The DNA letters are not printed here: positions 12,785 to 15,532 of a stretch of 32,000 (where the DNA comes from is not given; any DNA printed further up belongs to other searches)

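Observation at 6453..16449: Candidate T9SS-dependent extracellular nucleic-acid capture and degradation locus (a PUL-like system for DNA/RNA)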

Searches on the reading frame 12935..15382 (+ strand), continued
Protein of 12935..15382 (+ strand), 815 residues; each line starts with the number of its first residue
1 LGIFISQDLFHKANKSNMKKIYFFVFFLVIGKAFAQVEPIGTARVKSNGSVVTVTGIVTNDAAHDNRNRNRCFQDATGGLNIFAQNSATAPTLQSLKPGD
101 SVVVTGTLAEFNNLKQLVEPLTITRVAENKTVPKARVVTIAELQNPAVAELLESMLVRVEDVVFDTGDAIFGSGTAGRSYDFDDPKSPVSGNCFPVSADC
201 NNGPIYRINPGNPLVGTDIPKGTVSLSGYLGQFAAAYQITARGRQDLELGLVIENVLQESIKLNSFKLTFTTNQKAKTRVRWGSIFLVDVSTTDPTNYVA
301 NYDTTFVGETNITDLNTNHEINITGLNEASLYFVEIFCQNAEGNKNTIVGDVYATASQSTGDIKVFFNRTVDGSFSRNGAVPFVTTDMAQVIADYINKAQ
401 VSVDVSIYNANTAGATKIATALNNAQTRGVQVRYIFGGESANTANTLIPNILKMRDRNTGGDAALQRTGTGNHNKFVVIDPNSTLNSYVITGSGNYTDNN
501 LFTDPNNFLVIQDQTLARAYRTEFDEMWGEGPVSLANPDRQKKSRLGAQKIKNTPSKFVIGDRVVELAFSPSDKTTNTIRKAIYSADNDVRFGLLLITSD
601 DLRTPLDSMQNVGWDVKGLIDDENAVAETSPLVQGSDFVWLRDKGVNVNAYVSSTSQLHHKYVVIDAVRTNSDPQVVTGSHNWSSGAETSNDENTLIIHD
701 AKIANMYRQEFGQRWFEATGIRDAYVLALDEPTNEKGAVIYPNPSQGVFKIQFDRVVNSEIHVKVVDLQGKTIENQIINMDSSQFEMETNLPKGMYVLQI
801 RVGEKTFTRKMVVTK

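Call 29: search_protein_families(library=pfam, proteins=[L008:7026-9860:+, L008:5803-6870:+, L011:12647-13402:-, L013:2716-3444:+, L011:13402-14121:-, L011:14180-14839:+, L019:3426-4154:-, L036:8806-9843:-, L008:3960-5252:-, L015:18744-21734:+], max_evalue=0.001)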
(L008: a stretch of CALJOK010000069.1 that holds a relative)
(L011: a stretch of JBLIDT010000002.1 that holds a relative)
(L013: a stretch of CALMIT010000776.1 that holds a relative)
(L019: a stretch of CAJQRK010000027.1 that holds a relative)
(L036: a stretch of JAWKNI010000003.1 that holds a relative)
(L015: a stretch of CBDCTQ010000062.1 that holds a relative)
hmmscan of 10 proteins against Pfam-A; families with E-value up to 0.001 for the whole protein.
L008:7026-9860:+ (945 aa): 3 families
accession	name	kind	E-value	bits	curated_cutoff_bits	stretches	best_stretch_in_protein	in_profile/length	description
PF13715.12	CarbopepD_reg_2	-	1.7e-12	47.6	32.2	1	27-106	2-86/88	CarboxypepD_reg-like domain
PF07715.20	Plug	-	7.4e-11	42.9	23.9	1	116-193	3-78/107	TonB-dependent Receptor Plug Domain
PF13620.12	CarboxypepD_reg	-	4.3e-07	30.6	32.3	1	25-87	1-70/82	Carboxypeptidase regulatory-like domain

L008:5803-6870:+ (356 aa): 2 families
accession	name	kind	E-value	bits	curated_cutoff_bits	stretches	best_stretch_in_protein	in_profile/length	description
PF00932.25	LTD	-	3.4e-11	43.9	34.3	1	22-132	6-107/109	Lamin Tail Domain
PF18962.6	Por_Secre_tail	-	1.7e-10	41.5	27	1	282-354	1-74/75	Secretion system C-terminal sorting domain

L011:12647-13402:- (252 aa): 6 families
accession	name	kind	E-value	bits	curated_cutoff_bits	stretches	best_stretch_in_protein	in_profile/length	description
PF00561.26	Abhydrolase_1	-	1.1e-28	101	25.8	1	13-109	2-102/245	alpha/beta hydrolase fold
PF12697.13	Abhydrolase_6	-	2.3e-16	61.6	26.3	1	14-242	1-214/217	Alpha/beta hydrolase family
PF12146.15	Hydrolase_4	-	1.3e-12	48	27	1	14-106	7-106/239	Serine aminopeptidase, S33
PF07819.20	PGAP1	-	1.7e-09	38.2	24.3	1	10-131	3-150/233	PGAP1-like alpha/beta domain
PF00975.26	Thioesterase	-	2.1e-07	31.8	26.4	1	13-132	2-120/226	Thioesterase domain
PF05057.20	DUF676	-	8.1e-05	22.7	20.3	1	15-96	9-97/217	Putative serine esterase (DUF676)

L013:2716-3444:+ (243 aa): 10 families
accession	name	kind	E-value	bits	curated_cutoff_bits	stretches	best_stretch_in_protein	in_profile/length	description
PF05175.20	MTS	-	2.4e-15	57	23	1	43-141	32-126/170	Methyltransferase small domain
PF13847.12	Methyltransf_31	-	1.1e-09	38.5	27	1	45-127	6-82/145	Methyltransferase domain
PF13649.12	Methyltransf_25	-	1.3e-09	39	27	1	46-120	1-71/97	Methyltransferase domain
PF06325.19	PrmA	-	4.8e-07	30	22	1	45-120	164-233/296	Ribosomal protein L11 methyltransferase (PrmA)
PF08242.18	Methyltransf_12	-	8.4e-06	26.9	30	1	47-120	1-72/98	Methyltransferase domain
PF01170.24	UPF0020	-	1.4e-05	25.3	22.3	1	64-123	73-131/197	RMKL-like, methyltransferase domain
PF01135.25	PCMT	-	1.5e-05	25.3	20.3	1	38-93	69-124/210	Protein-L-isoaspartate(D-aspartate) O-methyltransferase (PCMT)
PF08241.18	Methyltransf_11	-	4.2e-05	24.5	21.2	1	47-120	1-67/95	Methyltransferase domain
PF01596.23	Methyltransf_3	-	4.8e-05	23.2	22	1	14-101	15-103/204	O-methyltransferase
PF05971.18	Methyltransf_10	-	6.1e-05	23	23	1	44-127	104-191/299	RNA methyltransferase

L011:13402-14121:- (240 aa): 1 family
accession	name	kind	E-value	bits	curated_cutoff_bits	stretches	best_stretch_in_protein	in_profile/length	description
PF03740.19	PdxJ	-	2.9e-90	301.9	24.5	1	6-237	1-232/234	Pyridoxal phosphate biosynthesis protein PdxJ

L011:14180-14839:+ (220 aa): 1 family
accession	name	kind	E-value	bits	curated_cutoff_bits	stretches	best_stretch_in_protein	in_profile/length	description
PF00571.33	CBS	-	4.1e-13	49.9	24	2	4-55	2-54/57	CBS domain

L019:3426-4154:- (243 aa): 2 families
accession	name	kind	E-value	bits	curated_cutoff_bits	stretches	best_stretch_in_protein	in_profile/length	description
PF00535.33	Glycos_transf_2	-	3.4e-29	102.4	23.3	1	6-172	2-166/168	Glycosyl transferase family 2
PF10111.15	Glyco_tranf_2_2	-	4.4e-06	26.8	27.3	1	6-104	2-100/276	Glycosyltransferase like family 2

L036:8806-9843:- (346 aa): 1 family
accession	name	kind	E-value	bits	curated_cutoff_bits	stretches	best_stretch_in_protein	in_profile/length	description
PF19580.5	Exo_endo_phos_3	-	5.2e-121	403.9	27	1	33-342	2-310/311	Endonuclease/Exonuclease/phosphatase family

L008:3960-5252:- (431 aa): 13 families
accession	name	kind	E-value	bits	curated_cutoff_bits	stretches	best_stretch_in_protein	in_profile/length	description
PF05970.20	PIF1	-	8.4e-30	104.4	25.9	1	22-209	19-217/223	PIF1-like helicase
PF13604.12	AAA_30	-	1.1e-12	48.5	27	1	16-161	9-142/191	AAA domain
PF13245.12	AAA_19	-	2e-10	41.4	25.1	1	24-150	10-132/134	AAA domain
PF02689.20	Herpes_Helicase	-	1e-07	30.8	27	1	356-408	723-776/808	Helicase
PF13401.12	AAA_22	-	5.2e-07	30.5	27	1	23-142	3-122/130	AAA domain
PF01443.25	Viral_helicase1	-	1.3e-06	28.8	21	0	29-115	2-76/228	Viral superfamily 1 RNA helicase core domain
PF18335.7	SH3_13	-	3.4e-05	24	41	1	281-315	27-61/65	ATP-dependent RecD-like DNA helicase SH3 domain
PF13538.12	UvrD_C_2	-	3.9e-05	23.9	27.4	1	362-402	1-47/52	UvrD-like helicase C-terminal domain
PF13191.12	AAA_16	-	0.00012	23.1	32.6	1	19-56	14-55/167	AAA ATPase domain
PF13479.12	AAA_24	-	0.00034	21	27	0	25-119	2-85/195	AAA domain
PF00437.27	T2SSE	-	0.00049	19.3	24.9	0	15-53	132-170/370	Type II/IV secretion system protein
PF21530.3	Pif1_2B_dom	-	0.00056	20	23.9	0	277-308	15-47/47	DNA helicase Pif1, 2B domain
PF03266.21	NTPase_1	-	0.00059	20.2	23.9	0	27-54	1-28/168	NTPase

L015:18744-21734:+ (997 aa): 1 family
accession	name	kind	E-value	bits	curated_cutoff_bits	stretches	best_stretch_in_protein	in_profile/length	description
PF15902.12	Sortilin-Vps10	-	6e-23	81.8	33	2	374-493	3-122/446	Sortilin, neurotensin receptor 3,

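Call 40: search_solved_structures(query=window:12986-15382:+, max_evalue=0.01)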
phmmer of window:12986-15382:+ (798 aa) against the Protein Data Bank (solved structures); distinct sequences matched with E-value up to 0.01: 9.
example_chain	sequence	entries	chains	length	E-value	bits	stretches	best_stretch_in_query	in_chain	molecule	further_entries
1byr_A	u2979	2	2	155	4.1e-08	35.2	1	548-708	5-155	PROTEIN (ENDONUCLEASE)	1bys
4ggj_A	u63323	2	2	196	1.7e-06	29.9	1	560-701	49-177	Mitochondrial cardiolipin hydrolase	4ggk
9whd_A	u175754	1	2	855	2.9e-05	25.8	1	713-791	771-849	GH167 glycoside hydrolase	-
9lkx_K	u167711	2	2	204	3.6e-05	25.5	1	616-700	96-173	Mitochondrial cardiolipin hydrolase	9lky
4gen_A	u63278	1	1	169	0.00074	21.2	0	372-512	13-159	Mitochondrial cardiolipin hydrolase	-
4h4a_A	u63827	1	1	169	0.0008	21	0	373-512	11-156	Mitochondrial cardiolipin hydrolase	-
4gel_A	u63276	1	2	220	0.0022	19.6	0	375-512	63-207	Mitochondrial cardiolipin hydrolase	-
8glk_D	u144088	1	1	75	0.0097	17.5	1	722-796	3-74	Endonuclease I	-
4gem_A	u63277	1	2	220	0.0098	17.4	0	375-512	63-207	Mitochondrial cardiolipin hydrolase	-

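Call 54: search_protein_families(library=ncbifam, proteins=[L055:3048-5924:+, L008:7026-9860:+, L004:6215-8884:+, L055:2066-2989:+, L055:5936-9001:+, L021:12780-16067:+, L021:3748-9870:+], max_evalue=0.001)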
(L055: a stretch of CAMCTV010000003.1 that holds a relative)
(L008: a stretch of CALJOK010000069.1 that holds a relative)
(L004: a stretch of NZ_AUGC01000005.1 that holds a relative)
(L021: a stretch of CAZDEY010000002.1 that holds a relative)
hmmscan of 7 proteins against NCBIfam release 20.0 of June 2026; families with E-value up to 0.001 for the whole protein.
L055:3048-5924:+ (959 aa): 2 families
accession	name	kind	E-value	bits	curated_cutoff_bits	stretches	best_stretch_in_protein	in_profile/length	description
TIGR01779.1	TonB-B12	equivalog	4.6e-08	32.1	599.7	1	138-277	66-202/614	TonB-dependent vitamin B12 receptor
NF038079.1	TonB_sider_MxcH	equivalog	0.00056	18.1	925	0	135-233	149-244/792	TonB-dependent siderophore myxochelin receptor MxcH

L008:7026-9860:+ (945 aa): 5 families
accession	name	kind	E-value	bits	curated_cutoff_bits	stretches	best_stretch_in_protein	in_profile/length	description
TIGR01779.1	TonB-B12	equivalog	1.3e-10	40.5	599.7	1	103-279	28-202/614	TonB-dependent vitamin B12 receptor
NF049944.1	TonB_dep_PUIUD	equivalog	1.2e-09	37.1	850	1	161-282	101-225/686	TonB-dependent receptor, PUIUD motif-type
NF007926.1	PRK10641.1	equivalog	1.2e-07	30.6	836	1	135-279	60-200/617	TonB-dependent vitamin B12 receptor BtuB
NF038079.1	TonB_sider_MxcH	equivalog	5.7e-07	28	925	1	115-267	129-276/792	TonB-dependent siderophore myxochelin receptor MxcH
NF049947.1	TonB_dep_PCPU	exception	0.0002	19.7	800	1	162-286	96-223/685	TonB-dependent receptor, PCPU motif-type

L004:6215-8884:+ (889 aa): 18 families
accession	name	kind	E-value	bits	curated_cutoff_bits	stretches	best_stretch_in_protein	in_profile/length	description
NF010048.1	PRK13524.1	subfamily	1.6e-36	126.1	493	2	184-296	89-196/744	FepA family TonB-dependent siderophore receptor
TIGR04056.1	OMP_RagA_SusC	subfamily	2e-36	125.7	368.25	1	54-296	2-227/981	SusC/RagA family TonB-linked outer membrane protein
NF010051.0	PRK13528.1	subfamily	7.2e-36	123.7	583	2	183-300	84-196/727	FepA family TonB-dependent siderophore receptor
NF010012.0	PRK13486.1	equivalog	7.5e-26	90.7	924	2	131-292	24-175/696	TonB-dependent receptor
NF050067.1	TonBEntbctnRecCfrA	equivalog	2.7e-25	88.8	1200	2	550-692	388-516/698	TonB-dependent ferric enterobactin receptor CfrA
NF010010.0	PRK13483.1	equivalog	3.8e-25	87.9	927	2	132-281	33-170/660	ligand-gated channel protein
NF010038.0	PRK13513.1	equivalog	1.7e-23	83.1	942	2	550-696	360-495/659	ligand-gated channel protein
TIGR01786.1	TonB-hemlactrns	subfamily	3.9e-22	78.4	323.75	2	426-855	320-685/719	TonB-dependent hemoglobin/transferrin/lactoferrin family receptor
TIGR01779.1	TonB-B12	equivalog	6.9e-21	74.4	599.7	2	197-306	88-185/614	TonB-dependent vitamin B12 receptor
NF010011.0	PRK13484.1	equivalog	1.3e-19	70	1197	2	192-276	82-161/682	IreA family TonB-dependent siderophore receptor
NF007926.1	PRK10641.1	equivalog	1.9e-19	69.7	836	1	198-321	88-199/617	TonB-dependent vitamin B12 receptor BtuB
NF007478.2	PRK10064.1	equivalog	2.2e-17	62.6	745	1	134-278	32-162/663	catecholate siderophore receptor CirA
TIGR01785.1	TonB-hemin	subfamily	9.4e-17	60.7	316.85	2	546-863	358-662/677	TonB-dependent heme/hemoglobin receptor family protein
NF049946.1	TonB_dep_CU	exception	1.2e-11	43.6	700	1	145-283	54-179/683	TonB-dependent receptor, CU motif-type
TIGR01776.1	TonB-tbp-lbp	subfamily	1.5e-06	26.4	468.8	0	596-732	652-773/946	lactoferrin/transferrin family TonB-dependent receptor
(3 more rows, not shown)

L055:2066-2989:+ (308 aa): 4 families
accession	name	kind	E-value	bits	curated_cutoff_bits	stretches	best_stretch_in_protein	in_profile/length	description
NF033680.1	exonuc_ExeM-GG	exception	8.6e-23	80.3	1300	1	2-222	5-180/884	extracellular exonuclease ExeM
TIGR04183.1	Por_Secre_tail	domain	8.8e-11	41.6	23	1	236-308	1-71/72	T9SS type A sorting domain-containing protein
NF038113.1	T9SSA_dep_M36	equivalog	5e-10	38.2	885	1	171-307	734-867/869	T9SS-dependent M36 family metallopeptidase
NF033708.1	T9SS_Cterm_ChiA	domain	2e-07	30.7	40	1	254-307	1-54/55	T9SS sorting signal type C domain-containing protein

L055:5936-9001:+ (1022 aa): 8 families
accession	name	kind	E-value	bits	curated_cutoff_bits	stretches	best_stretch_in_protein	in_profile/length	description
NF010492.0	PRK13912.1-3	equivalog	2.3e-18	66.4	297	2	626-755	38-172/178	nuclease NucT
TIGR04183.1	Por_Secre_tail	domain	3.7e-10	39.6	23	1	950-1022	1-72/72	T9SS type A sorting domain-containing protein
NF010491.0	PRK13912.1-2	equivalog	9.2e-10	38.6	225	1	625-740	39-159/180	nuclease NucT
NF010493.0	PRK13912.1-4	equivalog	1.3e-09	38.3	351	0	793-922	19-154/171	nuclease NucT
NF050177.1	TapA_OM_Porphy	equivalog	2e-07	30.2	500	1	936-1021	457-543/544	TapA/TapC family T9SS-dependent outer membrane protein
NF038319.1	DISARM_DrmC_I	equivalog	8.8e-06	25.4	133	0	629-728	101-208/236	DISARM system phospholipase D-like protein DrmC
NF010490.0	PRK13912.1-1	equivalog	1.1e-05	25.5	211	1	624-741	32-142/159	nuclease NucT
NF041068.1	DpdK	equivalog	0.00063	19.4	100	0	678-755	95-167/167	phospholipase D-like domain-containing protein DpdK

L021:12780-16067:+ (1095 aa): 0 families

L021:3748-9870:+ (2040 aa): 2 families
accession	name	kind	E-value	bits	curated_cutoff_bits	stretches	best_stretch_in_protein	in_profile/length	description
NF038128.1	choice_anch_J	domain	2.2e-67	226.3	30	4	371-523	2-161/162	choice-of-anchor J domain-containing protein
TIGR04183.1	Por_Secre_tail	domain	1.7e-11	44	23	1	1971-2040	1-72/72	T9SS type A sorting domain-containing protein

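Call 55: find_homologous_proteins(query=L055:3048-5924:+, max_evalue=1e-10)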
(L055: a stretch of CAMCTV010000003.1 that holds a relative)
Query L055:3048-5924:+ (959 aa): 4360 proteins with E <= 1e-10 among 8000 candidates; the best 120 are listed.
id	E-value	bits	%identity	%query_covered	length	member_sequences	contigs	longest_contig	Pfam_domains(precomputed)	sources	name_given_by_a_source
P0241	0.0e+0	2097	94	100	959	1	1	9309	PF13715.13,PF07715.21,PF13620.13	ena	-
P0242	0.0e+0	2014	89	100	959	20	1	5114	PF13715.13,PF07715.21,PF13620.13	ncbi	-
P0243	0.0e+0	2000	89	100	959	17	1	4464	PF13715.13,PF07715.21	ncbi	-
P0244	0.0e+0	1987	88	99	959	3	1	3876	PF13715.13,PF07715.21,PF13620.13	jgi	jgi:hypothetical protein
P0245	0.0e+0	1975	87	100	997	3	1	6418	PF13715.13,PF07715.21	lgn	-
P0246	0.0e+0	1949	87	100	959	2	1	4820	PF13715.13,PF07715.21,PF13620.13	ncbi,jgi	jgi:iron complex outermembrane receptor protein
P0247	0.0e+0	1557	69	100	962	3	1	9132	PF13715.13,PF07715.21,PF13620.13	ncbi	-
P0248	0.0e+0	1518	68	100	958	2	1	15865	PF13715.13,PF07715.21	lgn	-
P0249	0.0e+0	1510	68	100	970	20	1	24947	PF13715.13,PF07715.21,PF13620.13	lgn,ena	-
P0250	0.0e+0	1501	68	100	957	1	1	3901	PF13715.13,PF07715.21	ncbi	-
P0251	0.0e+0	1445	66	100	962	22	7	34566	PF13715.13,PF07715.21,PF13620.13,PF00593.31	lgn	-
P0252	0.0e+0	1434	65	100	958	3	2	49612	PF13715.13,PF07715.21,PF13620.13,PF00593.31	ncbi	-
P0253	0.0e+0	1432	66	99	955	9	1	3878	PF13715.13,PF07715.21,PF13620.13,PF00593.31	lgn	-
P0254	0.0e+0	1416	64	100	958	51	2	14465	PF13715.13,PF07715.21,PF13620.13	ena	-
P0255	0.0e+0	1416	65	100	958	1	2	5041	PF13715.13,PF07715.21,PF13620.13,PF00593.31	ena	-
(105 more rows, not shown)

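Call 103: search_protein_families(library=pfam, proteins=[L005:6092-10009:+, L003:6883-9936:+], max_evalue=1)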
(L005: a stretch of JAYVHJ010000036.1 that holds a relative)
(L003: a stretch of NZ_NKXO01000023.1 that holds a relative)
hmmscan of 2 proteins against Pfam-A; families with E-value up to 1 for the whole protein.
L005:6092-10009:+ (1306 aa): 7 families
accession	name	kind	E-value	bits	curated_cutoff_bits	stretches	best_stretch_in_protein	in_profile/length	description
PF07610.17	DUF1573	-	7.8e-27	93.6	26.1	4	652-739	6-92/98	Protein of unknown function (DUF1573)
PF18962.6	Por_Secre_tail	-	3e-13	50.3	27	1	1237-1305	1-75/75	Secretion system C-terminal sorting domain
PF22073.2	Cep192_D4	-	1.5e-11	44.9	35.5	3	296-390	9-109/112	Cep192 domain 4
PF24638.1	KH_DEAH11_1st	-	7.5e-06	26.5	27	1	610-634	31-55/65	DEAH11 eukaryotic type KH-domain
PF22544.2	HYDIN_VesB_CFA65-like_Ig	-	7.1e-05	23.4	25.5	3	652-735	8-91/100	HYDIN/CFA65/VesB-like, Ig-like domain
PF09078.16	CheY-binding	-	0.0037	17.7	24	0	722-746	20-44/63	CheY binding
PF18409.7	Plk4_PB2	-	0.024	15.7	26.9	0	473-509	23-59/108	Polo-like Kinase 4 Polo Box 2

L003:6883-9936:+ (1017 aa): 3 families
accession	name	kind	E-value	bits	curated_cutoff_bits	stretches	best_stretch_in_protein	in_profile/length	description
PF18962.6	Por_Secre_tail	-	7.4e-12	45.8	27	1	950-1015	1-75/75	Secretion system C-terminal sorting domain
PF09922.15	LiaF-like_C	-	0.0097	16.2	29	0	293-323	47-77/114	Cell wall-active antibiotics response LiaF, C-terminal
PF04149.17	DUF397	-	0.63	10.7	24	0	354-384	25-50/55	Domain of unknown function (DUF397)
